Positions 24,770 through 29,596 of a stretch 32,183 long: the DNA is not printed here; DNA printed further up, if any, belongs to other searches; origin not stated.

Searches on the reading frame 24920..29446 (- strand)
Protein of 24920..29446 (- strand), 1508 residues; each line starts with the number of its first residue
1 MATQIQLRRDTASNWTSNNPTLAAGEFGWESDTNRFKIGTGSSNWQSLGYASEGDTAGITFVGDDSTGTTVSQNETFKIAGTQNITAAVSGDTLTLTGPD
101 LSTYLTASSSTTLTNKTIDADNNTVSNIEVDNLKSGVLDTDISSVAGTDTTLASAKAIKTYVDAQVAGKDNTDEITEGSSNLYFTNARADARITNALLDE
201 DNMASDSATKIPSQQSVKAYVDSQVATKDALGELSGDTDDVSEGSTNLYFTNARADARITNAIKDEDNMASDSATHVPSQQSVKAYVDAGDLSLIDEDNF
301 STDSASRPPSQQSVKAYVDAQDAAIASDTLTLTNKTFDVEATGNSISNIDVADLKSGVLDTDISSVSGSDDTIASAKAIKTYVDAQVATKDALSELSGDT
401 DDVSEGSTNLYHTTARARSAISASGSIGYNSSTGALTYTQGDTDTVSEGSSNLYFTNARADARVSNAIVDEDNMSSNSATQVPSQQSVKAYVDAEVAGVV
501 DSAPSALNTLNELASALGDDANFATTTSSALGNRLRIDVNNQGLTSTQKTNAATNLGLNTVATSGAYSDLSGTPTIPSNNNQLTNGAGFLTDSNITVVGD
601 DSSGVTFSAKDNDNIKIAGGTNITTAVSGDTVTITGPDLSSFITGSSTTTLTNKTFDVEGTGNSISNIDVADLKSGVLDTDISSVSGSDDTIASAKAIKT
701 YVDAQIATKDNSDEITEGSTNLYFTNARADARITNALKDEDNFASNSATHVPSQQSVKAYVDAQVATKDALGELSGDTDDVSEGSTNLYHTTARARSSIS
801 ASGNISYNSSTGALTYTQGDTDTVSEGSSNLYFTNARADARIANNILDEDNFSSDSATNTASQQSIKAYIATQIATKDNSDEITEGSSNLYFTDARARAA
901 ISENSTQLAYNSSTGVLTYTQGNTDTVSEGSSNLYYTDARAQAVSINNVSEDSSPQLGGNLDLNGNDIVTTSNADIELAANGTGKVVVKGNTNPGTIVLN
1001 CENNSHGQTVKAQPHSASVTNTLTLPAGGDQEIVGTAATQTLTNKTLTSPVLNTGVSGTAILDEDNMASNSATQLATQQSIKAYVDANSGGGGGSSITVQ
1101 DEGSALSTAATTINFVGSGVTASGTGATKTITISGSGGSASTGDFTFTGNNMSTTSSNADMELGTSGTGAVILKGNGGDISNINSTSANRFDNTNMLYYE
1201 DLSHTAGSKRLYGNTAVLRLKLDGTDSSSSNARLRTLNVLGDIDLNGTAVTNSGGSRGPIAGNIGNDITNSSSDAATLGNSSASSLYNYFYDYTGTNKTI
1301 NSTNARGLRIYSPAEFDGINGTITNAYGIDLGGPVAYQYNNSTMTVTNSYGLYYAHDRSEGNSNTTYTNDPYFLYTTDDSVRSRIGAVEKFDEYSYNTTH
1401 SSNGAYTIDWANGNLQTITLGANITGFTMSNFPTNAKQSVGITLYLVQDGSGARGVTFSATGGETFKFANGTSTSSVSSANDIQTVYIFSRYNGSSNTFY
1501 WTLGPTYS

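Call 79: search_protein_families(library=phrogs, proteins=[window:24920-29446:-], max_evalue=0.00001)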
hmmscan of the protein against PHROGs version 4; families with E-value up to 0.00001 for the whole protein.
window:24920-29446:- (1508 aa): 10 families
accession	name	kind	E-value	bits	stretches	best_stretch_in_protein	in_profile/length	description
phrog_697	-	head and packaging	1.3e-51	176.3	3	704-1186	1621-2048/2079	structural protein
phrog_1197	-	tail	6.2e-33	115.8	1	419-653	136-352/715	tail protein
phrog_6813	-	unknown function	1.8e-24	87.1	0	383-500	101-213/907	-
phrog_2952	-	tail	1.3e-20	74.9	0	155-201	271-317/488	minor tail protein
phrog_892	-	tail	2.9e-13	50.3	1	185-229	42-86/782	tail fiber protein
phrog_19976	-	tail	2.2e-11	44.7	1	3-55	8-64/256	tail assembly protein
phrog_24210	-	tail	3.9e-11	43.9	0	986-1165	44-222/303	tail fiber protein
phrog_32934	-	unknown function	2.1e-07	30.7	1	821-943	267-393/577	-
phrog_34369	-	unknown function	3.3e-07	31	0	777-815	149-187/345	-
phrog_3420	-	unknown function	6.1e-07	28.4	0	196-251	799-849/929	-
